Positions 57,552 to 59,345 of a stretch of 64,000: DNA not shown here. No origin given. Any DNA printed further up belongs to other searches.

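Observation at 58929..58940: MurE carries DNPN instead of the DAP-specific DNPR motif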

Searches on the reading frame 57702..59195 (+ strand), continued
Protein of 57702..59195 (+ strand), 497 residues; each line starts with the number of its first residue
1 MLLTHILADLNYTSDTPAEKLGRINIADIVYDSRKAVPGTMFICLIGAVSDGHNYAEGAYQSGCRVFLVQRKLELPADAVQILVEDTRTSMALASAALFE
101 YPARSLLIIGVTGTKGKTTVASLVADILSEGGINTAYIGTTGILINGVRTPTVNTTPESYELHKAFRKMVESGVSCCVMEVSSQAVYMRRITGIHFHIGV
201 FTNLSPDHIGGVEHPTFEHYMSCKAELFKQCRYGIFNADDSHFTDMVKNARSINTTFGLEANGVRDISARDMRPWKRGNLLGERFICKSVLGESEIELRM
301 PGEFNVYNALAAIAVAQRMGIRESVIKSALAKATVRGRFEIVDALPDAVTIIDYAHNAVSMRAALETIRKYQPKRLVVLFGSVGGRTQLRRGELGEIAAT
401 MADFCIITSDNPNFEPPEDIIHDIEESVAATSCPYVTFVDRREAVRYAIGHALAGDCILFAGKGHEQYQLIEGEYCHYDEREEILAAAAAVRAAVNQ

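Call 34: search_dna_similar(query=window:57702-59195:+, collection=plasmids, mode=protein, max_evalue=1e-20, max_rows=60)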
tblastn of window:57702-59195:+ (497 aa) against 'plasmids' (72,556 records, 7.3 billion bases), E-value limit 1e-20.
Records with a match: 77; places in all: 81; records where one place covers at least 80% of the query: 74.
Best place of each record, by identity: <60% 77.
By first word of the organism name: Escherichia 9; Streptomyces 5; Cytobacillus 5; Vibrio 4; Acinetobacter 4; Sinorhizobium 4; Paenibacillus 3; Bacillus 3; Planococcus 3; Listeria 2; and 30 more.
By predicted mobility (MOB-suite, as given by PLSDB): non-mobilizable 64; mobilizable 9; conjugative 4.
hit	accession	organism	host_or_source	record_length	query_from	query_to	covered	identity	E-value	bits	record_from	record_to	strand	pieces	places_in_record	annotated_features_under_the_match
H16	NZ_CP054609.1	Paenibacillus cellulosilyticus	cell culture,soil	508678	19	481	93%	39.3%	7e-83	287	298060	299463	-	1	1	UDP-N-acetylmuramoyl-L-alanyl-D-glutamate--2, 6-diaminopimelate ligase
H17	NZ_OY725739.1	Monoglobus pectinilyticus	-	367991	1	482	97%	37.2%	3e-75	265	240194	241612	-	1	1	UDP-N-acetylmuramoyl-L-alanyl-D-glutamate--2, 6-diaminopimelate ligase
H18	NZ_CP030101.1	Listeria monocytogenes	Environment,water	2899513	24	483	93%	38.1%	1e-72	258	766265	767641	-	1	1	none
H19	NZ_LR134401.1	Listeria monocytogenes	Homo sapiens,Vein blood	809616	24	483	93%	37.9%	6e-72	255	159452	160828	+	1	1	UDP-N-acetylmuramoyl-L-alanyl-D-glutamate--2, 6-diaminopimelate ligase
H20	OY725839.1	Subdoligranulum variabile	-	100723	29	480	91%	37.4%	2e-62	228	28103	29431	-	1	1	record has no annotation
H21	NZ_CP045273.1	Priestia megaterium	pure culture,Paper surface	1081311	23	482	93%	36.2%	5e-69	247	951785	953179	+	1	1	none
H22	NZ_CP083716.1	Bacillus velezensis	cell culture,Meju, fermented soybean ...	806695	25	482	92%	36.0%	1e-63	231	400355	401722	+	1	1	UDP-N-acetylmuramoyl-L-alanyl-D-glutamate--2, 6-diaminopimelate ligase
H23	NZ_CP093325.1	Bacillus sp. N5-665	whole organism,peat soil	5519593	7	483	96%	34.3%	1e-57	251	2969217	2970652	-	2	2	none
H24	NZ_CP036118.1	Bacillus mycoides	cell culture,soil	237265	26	483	92%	35.6%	4e-67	241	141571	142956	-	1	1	UDP-N-acetylmuramoyl-L-alanyl-D-glutamate--2, 6-diaminopimelate ligase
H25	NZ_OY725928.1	Bacteroides finegoldii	-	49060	1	484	97%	32.6%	3e-52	197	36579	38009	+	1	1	UDP-N-acetylmuramoyl-L-alanyl-D-glutamate--2, 6-diaminopimelate ligase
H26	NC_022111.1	Prevotella sp. oral taxon 299 str. F0039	Homo sapiens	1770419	13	482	95%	32.9%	2e-49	189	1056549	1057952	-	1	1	none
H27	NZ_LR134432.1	Legionella adelaidensis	environmental,Cooling tower water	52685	19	482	93%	33.0%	5e-49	188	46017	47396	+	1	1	UDP-N-acetylmuramoyl-L-alanyl-D-glutamate--2, 6-diaminopimelate ligase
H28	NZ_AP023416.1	Vescimonas fastidiosa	Homo sapiens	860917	19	479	93%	33.0%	3e-54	204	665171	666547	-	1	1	murE: UDP-N-acetylmuramyl-tripeptide synthetase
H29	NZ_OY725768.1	Parabacteroides distasonis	-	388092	24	484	93%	32.8%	6e-55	206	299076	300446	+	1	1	UDP-N-acetylmuramoyl-L-alanyl-D-glutamate--2, 6-diaminopimelate ligase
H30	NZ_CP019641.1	Planococcus lenghuensis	whole organism,crude oil-contamination ...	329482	26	484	92%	32.8%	1e-57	214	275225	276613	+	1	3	UDP-N-acetylmuramoyl-L-alanyl-D-glutamate--2, 6-diaminopimelate ligase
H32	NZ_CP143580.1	Enterococcus faecalis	Homo sapiens,bacterial isolate,sonicate ...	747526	16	473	92%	32.2%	1e-51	196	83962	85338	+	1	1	UDP-N-acetylmuramoyl-L-alanyl-D-glutamate--L- lysine ligase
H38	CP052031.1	Staphylococcus aureus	Homo sapiens,blood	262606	25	473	90%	32.6%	6e-61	223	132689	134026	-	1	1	UDP-N-acetylmuramoyl-L-alanyl-D-glutamate--L- lysine ligase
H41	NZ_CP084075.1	Fusobacterium vincentii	-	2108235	29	482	91%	32.1%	7e-55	206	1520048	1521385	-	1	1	none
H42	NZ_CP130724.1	Streptomyces sp. NBC_01238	-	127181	27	480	91%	32.1%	7e-48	185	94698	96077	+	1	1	UDP-N-acetylmuramoyl-L-alanyl-D-glutamate--2, 6-diaminopimelate ligase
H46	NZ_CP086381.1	Deinococcus radiophilus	Harpadon nehereus,cell culture,2 Mrad ...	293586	1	468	94%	31.0%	9e-38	155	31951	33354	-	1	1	murE: UDP-N-acetylmuramyl-tripeptide synthetase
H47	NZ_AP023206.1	Escherichia coli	Homo sapiens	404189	12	481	95%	30.8%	1e-40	163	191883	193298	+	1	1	murE: UDP-N-acetylmuramoyl-L-alanyl-D-glutamate--2, 6-diaminopimelate ligase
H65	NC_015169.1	Deinococcus proteolyticus MRP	feces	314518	1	468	94%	29.2%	3e-29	129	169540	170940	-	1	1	murE: UDP-N-acetylmuramyl-tripeptide synthetase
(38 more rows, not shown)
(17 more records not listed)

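Call 36: get_annotated_region(hit=H32, flank=300)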
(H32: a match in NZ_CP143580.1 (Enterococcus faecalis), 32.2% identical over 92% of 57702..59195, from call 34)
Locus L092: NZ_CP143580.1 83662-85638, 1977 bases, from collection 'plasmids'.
description: Enterococcus faecalis strain IDRL-9065 plasmid unnamed1, complete sequence
organism: Enterococcus faecalis (NCBI taxid 1351)
taxonomy: Bacteria; Bacillota; Bacilli; Lactobacillales; Enterococcaceae; Enterococcus; Enterococcus faecalis
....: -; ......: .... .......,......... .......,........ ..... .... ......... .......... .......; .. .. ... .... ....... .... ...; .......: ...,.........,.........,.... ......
typing (MOB-suite, as given by PLSDB): conjugative; relaxase MOBP; mating-pair formation MPF_T
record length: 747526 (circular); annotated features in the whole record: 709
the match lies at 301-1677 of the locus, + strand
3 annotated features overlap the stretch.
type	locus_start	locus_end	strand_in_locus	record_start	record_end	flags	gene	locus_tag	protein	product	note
CDS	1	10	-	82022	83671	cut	-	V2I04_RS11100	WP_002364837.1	polysaccharide biosynthesis protein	GO:0009252 - peptidoglycan biosynthetic process [Evidence IEA]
CDS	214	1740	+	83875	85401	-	-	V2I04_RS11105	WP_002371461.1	UDP-N-acetylmuramoyl-L-alanyl-D-glutamate--L- lysine ligase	-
CDS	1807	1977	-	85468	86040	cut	-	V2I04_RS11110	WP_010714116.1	hypothetical protein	-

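Call 37: get_annotated_region(hit=H46, flank=300)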
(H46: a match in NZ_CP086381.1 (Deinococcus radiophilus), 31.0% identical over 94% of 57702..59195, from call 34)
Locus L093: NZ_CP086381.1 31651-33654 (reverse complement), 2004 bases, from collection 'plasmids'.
description: Deinococcus radiophilus strain ATCC 27603 plasmid pRadio1, complete sequence
organism: Deinococcus radiophilus (NCBI taxid 32062)
taxonomy: Bacteria; Deinococcota; Deinococci; Deinococcales; Deinococcaceae; Deinococcus; Deinococcus radiophilus
host: -; source: Harpadon nehereus,cell culture,2 Mrad irradiated Bombay duck; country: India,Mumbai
typing (MOB-suite, as given by PLSDB): mobilizable; relaxase MOBP
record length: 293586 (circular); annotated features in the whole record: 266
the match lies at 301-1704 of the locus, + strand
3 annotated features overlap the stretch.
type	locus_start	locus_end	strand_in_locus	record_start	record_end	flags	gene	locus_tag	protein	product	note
CDS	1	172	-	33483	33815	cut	-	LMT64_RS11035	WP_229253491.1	GNAT family N-acetyltransferase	-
CDS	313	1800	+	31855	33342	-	murE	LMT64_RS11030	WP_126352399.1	UDP-N-acetylmuramyl-tripeptide synthetase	-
CDS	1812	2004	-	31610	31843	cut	-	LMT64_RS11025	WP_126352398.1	MFS transporter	-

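Call 38: get_annotated_region(hit=H65, flank=300)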
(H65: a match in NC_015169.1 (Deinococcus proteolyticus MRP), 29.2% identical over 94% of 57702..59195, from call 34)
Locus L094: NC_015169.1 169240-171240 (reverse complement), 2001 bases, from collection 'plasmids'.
description: Deinococcus proteolyticus MRP plasmid pDEIPR01, complete sequence
organism: Deinococcus proteolyticus MRP (NCBI taxid 693977)
taxonomy: Bacteria; Deinococcota; Deinococci; Deinococcales; Deinococcaceae; Deinococcus; Deinococcus proteolyticus; Deinococcus proteolyticus MRP
host: -; source: feces; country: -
typing (MOB-suite, as given by PLSDB): non-mobilizable; replicon rep_cluster_178
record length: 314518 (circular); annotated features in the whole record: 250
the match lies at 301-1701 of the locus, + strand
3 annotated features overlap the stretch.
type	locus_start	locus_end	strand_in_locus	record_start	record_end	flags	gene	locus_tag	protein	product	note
CDS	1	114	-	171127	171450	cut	-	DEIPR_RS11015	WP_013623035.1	GNAT family N-acetyltransferase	-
CDS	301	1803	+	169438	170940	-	murE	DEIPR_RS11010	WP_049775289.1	UDP-N-acetylmuramyl-tripeptide synthetase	-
CDS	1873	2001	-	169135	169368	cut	-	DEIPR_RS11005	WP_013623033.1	hypothetical protein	-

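Call 39: get_annotated_region(hit=H41, flank=300)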
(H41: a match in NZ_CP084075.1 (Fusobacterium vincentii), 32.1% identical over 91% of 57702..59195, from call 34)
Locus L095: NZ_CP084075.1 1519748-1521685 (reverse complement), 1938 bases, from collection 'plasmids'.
description: Fusobacterium vincentii strain SB055 plasmid pSB055A, complete sequence
organism: Fusobacterium vincentii (NCBI taxid 155615)
taxonomy: Bacteria; Fusobacteriota; Fusobacteriia; Fusobacteriales; Fusobacteriaceae; Fusobacterium; Fusobacterium vincentii
host: -; source: -; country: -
typing (MOB-suite, as given by PLSDB): non-mobilizable
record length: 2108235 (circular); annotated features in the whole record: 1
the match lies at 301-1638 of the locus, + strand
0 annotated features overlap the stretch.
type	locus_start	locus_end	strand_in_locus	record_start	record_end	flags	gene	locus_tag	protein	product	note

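Call 40: get_annotated_region(hit=H30, flank=6000)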
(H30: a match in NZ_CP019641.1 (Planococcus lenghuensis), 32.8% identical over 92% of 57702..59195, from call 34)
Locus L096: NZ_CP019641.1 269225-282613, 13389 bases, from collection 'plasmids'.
description: Planococcus lenghuensis strain Y42 plasmid unnamed1, complete sequence
organism: Planococcus lenghuensis (NCBI taxid 2213202)
taxonomy: Bacteria; Bacillota; Bacilli; Bacillales; Planococcaceae; Planococcus; Planococcus lenghuensis
host: -; source: whole organism,crude oil-contamination soil; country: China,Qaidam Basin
typing (MOB-suite, as given by PLSDB): mobilizable; replicon rep_cluster_367; relaxase MOBQ
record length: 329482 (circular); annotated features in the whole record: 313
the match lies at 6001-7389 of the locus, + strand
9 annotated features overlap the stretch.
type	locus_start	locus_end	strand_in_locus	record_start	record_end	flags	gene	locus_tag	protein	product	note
CDS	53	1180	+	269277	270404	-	-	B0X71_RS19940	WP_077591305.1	IS4 family transposase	-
CDS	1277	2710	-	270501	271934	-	-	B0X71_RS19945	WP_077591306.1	aldehyde dehydrogenase family protein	-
CDS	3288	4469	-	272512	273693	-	-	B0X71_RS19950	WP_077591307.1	iron-containing alcohol dehydrogenase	-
CDS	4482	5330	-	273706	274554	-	-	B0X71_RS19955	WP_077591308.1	N-acyl homoserine lactonase family protein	-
CDS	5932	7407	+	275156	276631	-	-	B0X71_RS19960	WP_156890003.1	UDP-N-acetylmuramoyl-L-alanyl-D-glutamate--2, 6-diaminopimelate ligase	GO:0009058 - biosynthetic process [Evidence IEA]; GO:0051301 - cell division [Evidence IEA]; GO:0008360 - regulation of ...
CDS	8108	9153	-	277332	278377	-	-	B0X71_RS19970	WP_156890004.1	IS630 family transposase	-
CDS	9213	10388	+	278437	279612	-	-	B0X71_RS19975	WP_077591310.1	IS256 family transposase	-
CDS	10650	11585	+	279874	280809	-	-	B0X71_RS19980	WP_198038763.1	magnesium transporter CorA family protein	GO:0030001 - metal ion transport [Evidence IEA]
CDS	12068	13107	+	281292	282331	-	-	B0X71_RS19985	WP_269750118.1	IS630 family transposase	-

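Call 41: get_annotated_region(hit=H38, flank=300)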
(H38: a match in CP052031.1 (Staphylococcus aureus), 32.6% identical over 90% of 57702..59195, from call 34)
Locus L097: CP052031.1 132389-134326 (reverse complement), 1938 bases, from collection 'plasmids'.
description: Staphylococcus aureus strain ER09772.3 plasmid pER09772.3A.2, complete sequence
organism: Staphylococcus aureus (NCBI taxid 1280)
taxonomy: Bacteria; Bacillota; Bacilli; Bacillales; Staphylococcaceae; Staphylococcus; Staphylococcus aureus
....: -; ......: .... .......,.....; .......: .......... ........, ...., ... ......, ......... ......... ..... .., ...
typing (MOB-suite, as given by PLSDB): non-mobilizable
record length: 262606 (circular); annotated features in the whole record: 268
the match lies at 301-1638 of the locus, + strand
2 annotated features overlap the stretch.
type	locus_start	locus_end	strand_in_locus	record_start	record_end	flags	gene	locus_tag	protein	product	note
CDS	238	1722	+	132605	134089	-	-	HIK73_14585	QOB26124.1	UDP-N-acetylmuramoyl-L-alanyl-D-glutamate--L- lysine ligase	-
CDS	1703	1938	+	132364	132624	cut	-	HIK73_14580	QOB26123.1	hypothetical protein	-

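Call 42: get_annotated_region(hit=H47, flank=300)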
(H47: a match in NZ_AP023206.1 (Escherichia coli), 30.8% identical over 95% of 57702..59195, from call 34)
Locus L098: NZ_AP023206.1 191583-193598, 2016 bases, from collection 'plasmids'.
description: Escherichia coli strain TUM18781 plasmid pMTY18781-1_lncX3, complete sequence
organism: Escherichia coli (NCBI taxid 562)
taxonomy: Bacteria; Pseudomonadota; Gammaproteobacteria; Enterobacterales; Enterobacteriaceae; Escherichia; Escherichia coli
host: -; source: Homo sapiens; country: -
typing (MOB-suite, as given by PLSDB): non-mobilizable
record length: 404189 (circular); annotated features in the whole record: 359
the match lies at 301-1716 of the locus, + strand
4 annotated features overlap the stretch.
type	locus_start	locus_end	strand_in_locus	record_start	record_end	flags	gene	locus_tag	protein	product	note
CDS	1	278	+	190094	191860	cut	ftsI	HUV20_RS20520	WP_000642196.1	peptidoglycan glycosyltransferase FtsI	-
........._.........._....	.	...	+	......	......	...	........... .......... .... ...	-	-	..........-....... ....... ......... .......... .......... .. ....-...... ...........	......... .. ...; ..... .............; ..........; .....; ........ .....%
CDS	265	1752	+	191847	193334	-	murE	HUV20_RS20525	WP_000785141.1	UDP-N-acetylmuramoyl-L-alanyl-D-glutamate--2, 6-diaminopimelate ligase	GO:0009058 - biosynthetic process [Evidence IEA]; GO:0051301 - cell division [Evidence IEA]; GO:0008360 - regulation of ...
CDS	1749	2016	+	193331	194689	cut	murF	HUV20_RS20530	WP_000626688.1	UDP-N-acetylmuramoyl-tripeptide--D-alanyl-D- alanine ligase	GO:0009058 - biosynthetic process [Evidence IEA]; GO:0071555 - cell wall organization [Evidence IEA]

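Call 43: get_annotated_region(hit=H22, flank=300)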
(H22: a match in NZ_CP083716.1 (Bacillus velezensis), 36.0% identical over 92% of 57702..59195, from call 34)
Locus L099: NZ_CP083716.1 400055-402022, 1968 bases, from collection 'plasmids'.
description: Bacillus velezensis strain DMB05 plasmid pDMB05-1, complete sequence
organism: Bacillus velezensis (NCBI taxid 492670)
taxonomy: Bacteria; Bacillota; Bacilli; Bacillales; Bacillaceae; Bacillus; Bacillus velezensis
host: -; source: cell culture,Meju, fermented soybean brick; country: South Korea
typing (MOB-suite, as given by PLSDB): non-mobilizable
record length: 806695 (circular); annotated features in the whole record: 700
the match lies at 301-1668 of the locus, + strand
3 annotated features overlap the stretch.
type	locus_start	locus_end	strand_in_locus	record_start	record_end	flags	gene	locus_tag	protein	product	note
CDS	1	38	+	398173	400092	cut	-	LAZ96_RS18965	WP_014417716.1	stage V sporulation protein D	GO:0030436 - asexual sporulation [Evidence IEA]; GO:0009252 - peptidoglycan biosynthetic process [Evidence IEA]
CDS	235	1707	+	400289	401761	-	-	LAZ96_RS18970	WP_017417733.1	UDP-N-acetylmuramoyl-L-alanyl-D-glutamate--2, 6-diaminopimelate ligase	GO:0009058 - biosynthetic process [Evidence IEA]; GO:0051301 - cell division [Evidence IEA]; GO:0008360 - regulation of ...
CDS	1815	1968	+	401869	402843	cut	mraY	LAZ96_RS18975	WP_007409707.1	phospho-N-acetylmuramoyl-pentapeptide- transferase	GO:0009252 - peptidoglycan biosynthetic process [Evidence IEA]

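Call 44: get_annotated_region(hit=H42, flank=300)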
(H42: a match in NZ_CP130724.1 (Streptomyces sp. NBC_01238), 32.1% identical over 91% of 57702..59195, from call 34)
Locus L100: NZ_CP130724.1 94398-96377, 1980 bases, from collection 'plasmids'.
description: Streptomyces sp. NBC_01238 plasmid unnamed2, complete sequence
organism: Streptomyces sp. NBC_01238 (NCBI taxid 2903791)
taxonomy: Bacteria; Actinomycetota; Actinomycetes; Kitasatosporales; Streptomycetaceae; Streptomyces; Streptomyces sp. NBC 01238
host: -; source: -; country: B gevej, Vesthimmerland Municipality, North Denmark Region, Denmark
typing (MOB-suite, as given by PLSDB): non-mobilizable
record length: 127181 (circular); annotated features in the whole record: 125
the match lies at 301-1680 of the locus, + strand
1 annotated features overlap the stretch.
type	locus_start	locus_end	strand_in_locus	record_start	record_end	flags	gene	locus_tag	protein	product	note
CDS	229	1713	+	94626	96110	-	-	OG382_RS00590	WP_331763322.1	UDP-N-acetylmuramoyl-L-alanyl-D-glutamate--2, 6-diaminopimelate ligase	GO:0009058 - biosynthetic process [Evidence IEA]; GO:0051301 - cell division [Evidence IEA]; GO:0008360 - regulation of ...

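Call 45: get_annotated_region(hit=H20, flank=8000)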
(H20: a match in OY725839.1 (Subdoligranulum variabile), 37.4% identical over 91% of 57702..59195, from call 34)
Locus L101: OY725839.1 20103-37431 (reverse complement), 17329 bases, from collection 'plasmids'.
description: Subdoligranulum variabile strain Subdoligranulum variabile TSDC17.2-1.1 genome assembly, plasmid: 5
organism: Subdoligranulum variabile (NCBI taxid 214851)
taxonomy: Bacteria; Bacillota; Clostridia; Eubacteriales; Oscillospiraceae; Subdoligranulum; Subdoligranulum variabile
host: -; source: -; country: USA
typing (MOB-suite, as given by PLSDB): non-mobilizable
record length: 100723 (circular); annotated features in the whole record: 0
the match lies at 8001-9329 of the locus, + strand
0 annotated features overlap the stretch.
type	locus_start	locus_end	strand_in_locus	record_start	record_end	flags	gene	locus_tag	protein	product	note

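Call 54: search_protein_families(library=pfam, proteins=[L031:5950-7359:+, L031:9996-11129:+, L035:4418-5647:+, L037:18-1175:+, L042:3797-5296:+, L042:5293-6513:+, L042:6748-7836:+, L043:4905-6578:+, L043:9463-10803:+, L045:3584-4819:+], max_evalue=0.00001)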
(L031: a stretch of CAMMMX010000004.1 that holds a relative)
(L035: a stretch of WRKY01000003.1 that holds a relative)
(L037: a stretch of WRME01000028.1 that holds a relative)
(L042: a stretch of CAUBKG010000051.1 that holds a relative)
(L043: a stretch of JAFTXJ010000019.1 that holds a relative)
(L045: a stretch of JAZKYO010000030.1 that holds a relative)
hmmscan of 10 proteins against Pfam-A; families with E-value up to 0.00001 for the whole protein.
L031:5950-7359:+ (469 aa): 2 families
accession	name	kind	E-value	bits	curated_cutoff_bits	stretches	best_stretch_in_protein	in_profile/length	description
PF14620.12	YPEB_PepSY1-2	-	4.2e-53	180.8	31.7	1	207-389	2-192/195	YpeB sporulation, PepSY1 and PepSY2 domains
PF20769.2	YPEB_N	-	1.4e-34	119.3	27.3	1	56-189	2-135/136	YpeB N-terminal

L031:9996-11129:+ (377 aa): 3 families
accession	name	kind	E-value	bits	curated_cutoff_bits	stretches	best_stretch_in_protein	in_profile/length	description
PF22725.1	GFO_IDH_MocA_C3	-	1.5e-27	96.5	27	1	180-299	2-123/124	GFO/IDH/MocA C-terminal domain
PF02894.22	GFO_IDH_MocA_C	-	3e-21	76.7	22.9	1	183-377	1-218/218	Oxidoreductase family, C-terminal alpha/beta domain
PF01408.29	GFO_IDH_MocA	-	2.7e-18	67.2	24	1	65-169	13-118/120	Oxidoreductase family, NAD-binding Rossmann fold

L035:4418-5647:+ (409 aa): 0 families

L037:18-1175:+ (385 aa): 6 families
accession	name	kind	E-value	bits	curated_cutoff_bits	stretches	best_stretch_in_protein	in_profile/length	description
PF01370.27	Epimerase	-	2.6e-60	204.3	20.9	1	60-308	1-240/240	NAD dependent epimerase/dehydratase family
PF16363.11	GDP_Man_Dehyd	-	2.8e-58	198.4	27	1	61-369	1-329/332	GDP-mannose 4,6 dehydratase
PF04321.23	RmlD_sub_bind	-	1.2e-13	51.2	27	1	58-211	1-139/287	RmlD substrate binding domain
PF02719.21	Polysacc_synt_2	-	4.8e-13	49.4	20.2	1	60-230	1-174/293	Polysaccharide biosynthesis protein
PF01073.25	3Beta_HSD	-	5.9e-13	48.9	22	1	61-301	1-237/280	3-beta hydroxysteroid dehydrogenase/isomerase family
PF13460.12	NAD_binding_10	-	7.6e-08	32.9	27.2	1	64-215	1-138/184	NAD(P)H-binding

L042:3797-5296:+ (499 aa): 1 family
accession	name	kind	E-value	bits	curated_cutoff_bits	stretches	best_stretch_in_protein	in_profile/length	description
PF03323.18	GerA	-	2.9e-151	504.6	27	1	32-498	2-465/466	Bacillus/Clostridium GerA spore germination protein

L042:5293-6513:+ (406 aa): 2 families
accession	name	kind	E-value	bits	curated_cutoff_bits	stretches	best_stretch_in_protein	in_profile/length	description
PF25198.1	Spore_GerAC_N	-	4.8e-26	92.1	27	1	28-206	2-173/176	Spore germination protein N-terminal domain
PF05504.16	Spore_GerAC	-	1.4e-21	77.8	23.6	1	234-398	1-166/167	Spore germination B3/ GerAC like, C-terminal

L042:6748-7836:+ (362 aa): 1 family
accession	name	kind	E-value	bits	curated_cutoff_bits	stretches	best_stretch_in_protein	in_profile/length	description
PF03845.19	Spore_permease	-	5e-21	75.3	23.4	1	9-318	3-310/321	Spore germination protein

L043:4905-6578:+ (557 aa): 4 families
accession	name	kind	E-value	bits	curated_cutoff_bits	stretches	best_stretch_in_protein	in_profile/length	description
PF00239.26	Resolvase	-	4.5e-36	124.6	23.3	1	7-156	2-145/145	Resolvase, N terminal domain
PF07508.19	Recombinase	-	2.8e-19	69.7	21.1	1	176-289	1-101/102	Recombinase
PF13408.12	Zn_ribbon_recom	-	3.8e-10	40.4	25.3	1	305-372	1-57/58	Recombinase zinc beta ribbon domain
PF23203.1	KIF21A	-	4.1e-07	30.3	28.5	1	381-478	15-112/161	KIF21A-like domain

L043:9463-10803:+ (446 aa): 1 family
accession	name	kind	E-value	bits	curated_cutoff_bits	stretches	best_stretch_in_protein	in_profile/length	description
PF02388.22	FemAB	-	4e-38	131.7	24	1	11-424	4-402/406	FemAB family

L045:3584-4819:+ (411 aa): 0 families
